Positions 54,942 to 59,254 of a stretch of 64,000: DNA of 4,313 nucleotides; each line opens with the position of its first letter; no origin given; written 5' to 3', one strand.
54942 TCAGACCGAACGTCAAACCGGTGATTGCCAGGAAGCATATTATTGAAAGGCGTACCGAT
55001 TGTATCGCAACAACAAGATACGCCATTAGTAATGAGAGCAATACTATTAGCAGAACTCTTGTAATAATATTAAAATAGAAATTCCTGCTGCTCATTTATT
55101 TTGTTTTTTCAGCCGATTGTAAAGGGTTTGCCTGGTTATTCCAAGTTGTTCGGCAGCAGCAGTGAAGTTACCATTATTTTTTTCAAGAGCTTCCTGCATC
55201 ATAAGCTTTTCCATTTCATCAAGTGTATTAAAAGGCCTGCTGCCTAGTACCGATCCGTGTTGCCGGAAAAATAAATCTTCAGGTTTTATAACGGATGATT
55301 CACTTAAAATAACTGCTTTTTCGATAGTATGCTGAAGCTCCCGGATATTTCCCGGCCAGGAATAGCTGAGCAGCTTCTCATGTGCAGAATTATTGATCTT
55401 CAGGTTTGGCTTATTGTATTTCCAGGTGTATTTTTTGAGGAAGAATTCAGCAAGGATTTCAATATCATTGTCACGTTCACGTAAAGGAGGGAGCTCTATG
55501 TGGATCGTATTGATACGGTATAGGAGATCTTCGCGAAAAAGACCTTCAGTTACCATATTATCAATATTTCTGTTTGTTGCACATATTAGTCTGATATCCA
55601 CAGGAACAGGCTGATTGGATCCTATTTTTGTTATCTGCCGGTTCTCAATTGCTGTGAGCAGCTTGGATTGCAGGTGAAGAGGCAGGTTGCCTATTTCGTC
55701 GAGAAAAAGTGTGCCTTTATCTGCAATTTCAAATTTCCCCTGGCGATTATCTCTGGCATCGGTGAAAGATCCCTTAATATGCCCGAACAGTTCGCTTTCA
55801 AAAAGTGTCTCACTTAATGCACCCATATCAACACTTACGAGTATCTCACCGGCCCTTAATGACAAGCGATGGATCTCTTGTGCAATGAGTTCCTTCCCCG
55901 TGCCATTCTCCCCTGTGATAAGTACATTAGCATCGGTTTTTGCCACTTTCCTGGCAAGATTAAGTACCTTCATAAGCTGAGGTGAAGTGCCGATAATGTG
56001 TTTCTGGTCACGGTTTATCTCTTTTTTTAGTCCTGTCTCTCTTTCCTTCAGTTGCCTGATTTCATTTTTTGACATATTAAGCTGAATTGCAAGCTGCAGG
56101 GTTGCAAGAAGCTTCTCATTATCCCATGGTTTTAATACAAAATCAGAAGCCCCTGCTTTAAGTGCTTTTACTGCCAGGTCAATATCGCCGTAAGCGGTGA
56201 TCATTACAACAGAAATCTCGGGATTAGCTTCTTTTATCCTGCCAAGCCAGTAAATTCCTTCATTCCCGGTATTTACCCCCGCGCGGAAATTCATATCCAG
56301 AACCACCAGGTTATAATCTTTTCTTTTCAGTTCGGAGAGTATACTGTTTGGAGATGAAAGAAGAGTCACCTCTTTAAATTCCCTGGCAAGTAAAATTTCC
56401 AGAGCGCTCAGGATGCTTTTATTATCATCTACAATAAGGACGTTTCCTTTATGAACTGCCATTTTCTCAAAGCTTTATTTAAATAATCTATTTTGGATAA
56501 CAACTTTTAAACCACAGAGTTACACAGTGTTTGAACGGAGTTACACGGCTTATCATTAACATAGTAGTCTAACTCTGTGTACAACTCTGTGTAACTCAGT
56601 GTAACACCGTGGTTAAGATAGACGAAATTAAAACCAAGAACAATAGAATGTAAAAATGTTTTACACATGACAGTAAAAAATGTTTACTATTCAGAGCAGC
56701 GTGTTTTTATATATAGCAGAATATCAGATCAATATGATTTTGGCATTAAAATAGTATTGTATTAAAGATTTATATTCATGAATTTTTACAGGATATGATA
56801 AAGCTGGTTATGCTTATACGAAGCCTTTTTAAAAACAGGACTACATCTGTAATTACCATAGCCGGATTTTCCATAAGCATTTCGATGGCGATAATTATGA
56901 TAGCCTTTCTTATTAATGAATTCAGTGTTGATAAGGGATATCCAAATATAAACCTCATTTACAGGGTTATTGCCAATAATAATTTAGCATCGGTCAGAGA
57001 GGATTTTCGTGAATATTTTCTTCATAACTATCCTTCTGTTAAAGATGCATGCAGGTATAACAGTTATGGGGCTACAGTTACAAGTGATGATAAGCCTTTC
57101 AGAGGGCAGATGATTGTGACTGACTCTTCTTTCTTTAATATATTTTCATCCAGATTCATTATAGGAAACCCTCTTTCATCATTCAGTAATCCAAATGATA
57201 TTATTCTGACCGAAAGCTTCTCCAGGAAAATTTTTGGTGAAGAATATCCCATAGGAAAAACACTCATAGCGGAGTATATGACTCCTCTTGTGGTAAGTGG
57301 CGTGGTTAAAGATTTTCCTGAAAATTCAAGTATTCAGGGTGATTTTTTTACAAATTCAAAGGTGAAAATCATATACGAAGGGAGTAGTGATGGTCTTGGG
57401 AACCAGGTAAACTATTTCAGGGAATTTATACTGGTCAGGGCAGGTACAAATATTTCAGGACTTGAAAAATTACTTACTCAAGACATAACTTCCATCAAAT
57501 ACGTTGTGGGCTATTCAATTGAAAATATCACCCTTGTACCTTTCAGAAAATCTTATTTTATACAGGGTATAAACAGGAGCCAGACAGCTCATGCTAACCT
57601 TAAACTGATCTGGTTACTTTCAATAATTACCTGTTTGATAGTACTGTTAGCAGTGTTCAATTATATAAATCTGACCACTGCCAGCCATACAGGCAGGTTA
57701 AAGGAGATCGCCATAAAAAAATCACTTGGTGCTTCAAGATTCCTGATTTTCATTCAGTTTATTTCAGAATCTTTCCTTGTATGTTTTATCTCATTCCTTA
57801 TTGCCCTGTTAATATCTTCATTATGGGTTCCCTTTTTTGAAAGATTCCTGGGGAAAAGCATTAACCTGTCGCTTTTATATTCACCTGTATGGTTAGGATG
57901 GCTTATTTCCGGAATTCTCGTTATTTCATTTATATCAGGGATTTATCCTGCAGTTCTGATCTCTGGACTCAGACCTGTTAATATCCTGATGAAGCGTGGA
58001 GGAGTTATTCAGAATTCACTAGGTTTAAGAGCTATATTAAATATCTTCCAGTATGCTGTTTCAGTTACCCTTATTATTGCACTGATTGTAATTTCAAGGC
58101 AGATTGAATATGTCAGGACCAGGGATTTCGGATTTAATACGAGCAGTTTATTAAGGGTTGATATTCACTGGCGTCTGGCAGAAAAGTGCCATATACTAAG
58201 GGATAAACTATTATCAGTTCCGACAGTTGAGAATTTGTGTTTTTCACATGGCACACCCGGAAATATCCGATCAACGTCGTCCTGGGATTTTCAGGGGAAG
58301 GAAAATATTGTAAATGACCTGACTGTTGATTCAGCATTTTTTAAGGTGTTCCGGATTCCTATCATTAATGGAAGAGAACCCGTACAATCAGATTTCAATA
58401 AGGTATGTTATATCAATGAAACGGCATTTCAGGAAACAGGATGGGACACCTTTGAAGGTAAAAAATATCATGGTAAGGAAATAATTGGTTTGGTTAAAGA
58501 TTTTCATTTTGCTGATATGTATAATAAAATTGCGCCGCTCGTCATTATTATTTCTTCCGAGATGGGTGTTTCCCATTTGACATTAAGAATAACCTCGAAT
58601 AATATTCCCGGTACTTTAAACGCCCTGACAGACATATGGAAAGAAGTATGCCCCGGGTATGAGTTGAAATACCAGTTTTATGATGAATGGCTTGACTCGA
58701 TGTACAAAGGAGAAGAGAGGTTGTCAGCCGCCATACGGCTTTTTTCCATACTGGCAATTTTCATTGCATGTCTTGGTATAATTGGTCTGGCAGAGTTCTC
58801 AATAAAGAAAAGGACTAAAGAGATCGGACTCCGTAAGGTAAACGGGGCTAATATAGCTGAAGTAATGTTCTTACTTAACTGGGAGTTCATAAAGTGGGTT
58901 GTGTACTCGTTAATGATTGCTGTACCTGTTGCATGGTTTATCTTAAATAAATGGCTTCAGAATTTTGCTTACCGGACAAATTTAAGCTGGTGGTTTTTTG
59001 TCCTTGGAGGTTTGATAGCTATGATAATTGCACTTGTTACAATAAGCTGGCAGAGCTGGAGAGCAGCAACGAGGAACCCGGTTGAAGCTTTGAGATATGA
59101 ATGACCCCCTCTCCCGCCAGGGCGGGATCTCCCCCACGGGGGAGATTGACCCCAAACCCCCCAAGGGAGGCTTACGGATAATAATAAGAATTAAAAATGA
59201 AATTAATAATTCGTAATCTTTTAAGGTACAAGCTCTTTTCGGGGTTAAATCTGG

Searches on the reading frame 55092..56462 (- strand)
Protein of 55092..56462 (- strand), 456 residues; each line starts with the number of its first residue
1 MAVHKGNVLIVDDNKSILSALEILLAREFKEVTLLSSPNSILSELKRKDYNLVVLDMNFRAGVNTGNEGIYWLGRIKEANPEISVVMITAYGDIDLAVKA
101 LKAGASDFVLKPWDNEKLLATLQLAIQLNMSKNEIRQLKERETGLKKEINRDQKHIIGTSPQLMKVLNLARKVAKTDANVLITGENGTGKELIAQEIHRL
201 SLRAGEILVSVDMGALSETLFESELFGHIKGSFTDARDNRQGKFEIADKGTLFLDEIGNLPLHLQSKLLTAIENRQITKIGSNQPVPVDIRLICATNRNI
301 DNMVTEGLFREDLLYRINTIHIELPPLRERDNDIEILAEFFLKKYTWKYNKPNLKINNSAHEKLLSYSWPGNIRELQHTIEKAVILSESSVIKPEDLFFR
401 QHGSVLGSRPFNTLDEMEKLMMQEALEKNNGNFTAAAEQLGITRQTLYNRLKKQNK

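Call 13: search_protein_families(library=ncbifam, proteins=[window:55092-56462:-])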
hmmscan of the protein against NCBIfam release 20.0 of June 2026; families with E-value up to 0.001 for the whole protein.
window:55092-56462:- (456 aa): 92 families (the best 25 are shown)
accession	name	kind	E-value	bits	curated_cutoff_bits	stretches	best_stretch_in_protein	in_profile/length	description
TIGR02915.1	PEP_resp_reg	equivalog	7.7e-118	394.1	502.6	1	8-454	1-442/445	PEP-CTERM-box response regulator transcription factor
NF008469.0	PRK11361.1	equivalog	8.9e-116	387.3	714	1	7-452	6-452/461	acetoacetate metabolism transcriptional regulator AtoC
TIGR01818.1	ntrC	equivalog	2e-103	346.7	558.6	1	8-397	1-377/463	nitrogen regulation protein NR(I)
NF007689.0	PRK10365.1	equivalog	9.5e-102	341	760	1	3-452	3-440/441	sigma-54-dependent response regulator transcription factor ZraR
NF049963.1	RespRegFlgRCampy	domain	6.8e-101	338.2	750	1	7-454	2-427/429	fla regulon two-component system response regulator FlgR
NF041552.1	TF_PrdR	equivalog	5.7e-100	335.3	795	1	122-453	238-575/577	sigma-54 dependent transcriptional regulator PrdR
NF003451.0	PRK05022.1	equivalog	4.2e-96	322.7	476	1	120-451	157-505/512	nitric oxide reductase transcriptional regulator NorR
NF041946.1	LuxO_transreg_Vib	equivalog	8.9e-95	318.2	800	1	11-394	2-373/463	quorum-sensing sigma-54 dependent transcriptional regulator LuxO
TIGR01817.1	nifA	equivalog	1.6e-94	317.6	528.85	1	131-425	173-465/534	nif-specific transcriptional activator NifA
NF050807.1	TransRegFlbDCaul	equivalog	3.7e-94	316.1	750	1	149-398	113-362/454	sigma-54-dependent transcriptional regulator FlbD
NF038308.1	RNA_repair_RtcR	equivalog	2.6e-90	303.8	650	1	86-397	115-432/530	RNA repair transcriptional activator RtcR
NF008176.1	PRK10923.1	equivalog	1.4e-88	297.5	620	1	4-396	2-380/469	nitrogen regulation protein NR(I)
NF011695.0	PRK15115.1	equivalog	3.1e-88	296.5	763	1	4-453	5-435/445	two-component system response regulator GlrR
NF051870.1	NAssimRespRegNtrX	equivalog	4.4e-86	289.6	600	1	7-428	3-412/452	nitrogen assimilation response regulator NtrX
TIGR02329.1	propionate_PrpR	equivalog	5.5e-84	282.7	499.2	1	149-453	207-526/526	propionate catabolism operon regulatory protein PrpR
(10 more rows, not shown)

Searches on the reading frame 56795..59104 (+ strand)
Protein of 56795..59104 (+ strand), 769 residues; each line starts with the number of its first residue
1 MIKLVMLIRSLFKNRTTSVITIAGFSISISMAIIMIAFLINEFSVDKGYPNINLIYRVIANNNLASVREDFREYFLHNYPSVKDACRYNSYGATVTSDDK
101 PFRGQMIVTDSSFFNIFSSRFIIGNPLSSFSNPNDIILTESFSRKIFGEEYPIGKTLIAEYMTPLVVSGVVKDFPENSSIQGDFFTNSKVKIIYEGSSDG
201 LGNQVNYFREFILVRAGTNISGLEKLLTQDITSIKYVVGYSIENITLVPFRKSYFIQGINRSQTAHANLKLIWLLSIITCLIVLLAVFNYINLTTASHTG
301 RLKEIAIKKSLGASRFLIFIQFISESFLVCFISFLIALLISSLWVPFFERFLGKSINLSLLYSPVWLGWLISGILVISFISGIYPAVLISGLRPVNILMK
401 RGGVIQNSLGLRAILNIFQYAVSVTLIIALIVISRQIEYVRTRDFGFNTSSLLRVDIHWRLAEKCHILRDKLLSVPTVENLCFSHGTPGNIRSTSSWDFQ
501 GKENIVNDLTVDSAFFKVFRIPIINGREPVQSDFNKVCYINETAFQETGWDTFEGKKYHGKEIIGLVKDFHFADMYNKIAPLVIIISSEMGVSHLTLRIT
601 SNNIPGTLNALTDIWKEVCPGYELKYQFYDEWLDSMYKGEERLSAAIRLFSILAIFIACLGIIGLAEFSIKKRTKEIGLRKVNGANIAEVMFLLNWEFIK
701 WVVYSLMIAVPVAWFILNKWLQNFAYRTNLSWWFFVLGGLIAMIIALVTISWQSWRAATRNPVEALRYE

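Call 13: search_protein_families(library=ncbifam, proteins=[window:56795-59104:+])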
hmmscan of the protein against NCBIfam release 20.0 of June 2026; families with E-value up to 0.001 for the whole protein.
window:56795-59104:+ (769 aa): 6 families
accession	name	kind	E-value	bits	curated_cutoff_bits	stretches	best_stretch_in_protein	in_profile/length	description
TIGR03434.1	ADOP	subfamily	4.6e-59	200.3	622.3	1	269-769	268-803/803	ADOP family duplicated permease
NF038008.1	ABC_perm_DarB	equivalog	3.6e-28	97.9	700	1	271-752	272-769/777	darobactin export ABC transporter permease subunit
NF007826.0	PRK10535.1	equivalog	1.5e-12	46.6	966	2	111-399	374-646/648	macrolide ABC transporter ATP-binding protein/permease MacB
TIGR02212.1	lolCE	equivalog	3e-07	29.7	362.45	0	274-399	268-409/411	lipoprotein-releasing ABC transporter permease subunit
NF008076.0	PRK10814.1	exception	0.00036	19.7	473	1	730-769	360-399/399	lipoprotein-releasing ABC transporter permease subunit LolC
NF038346.1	FtsX_actino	exception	0.00041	19.8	250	1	274-377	185-293/308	permease-like cell division protein FtsX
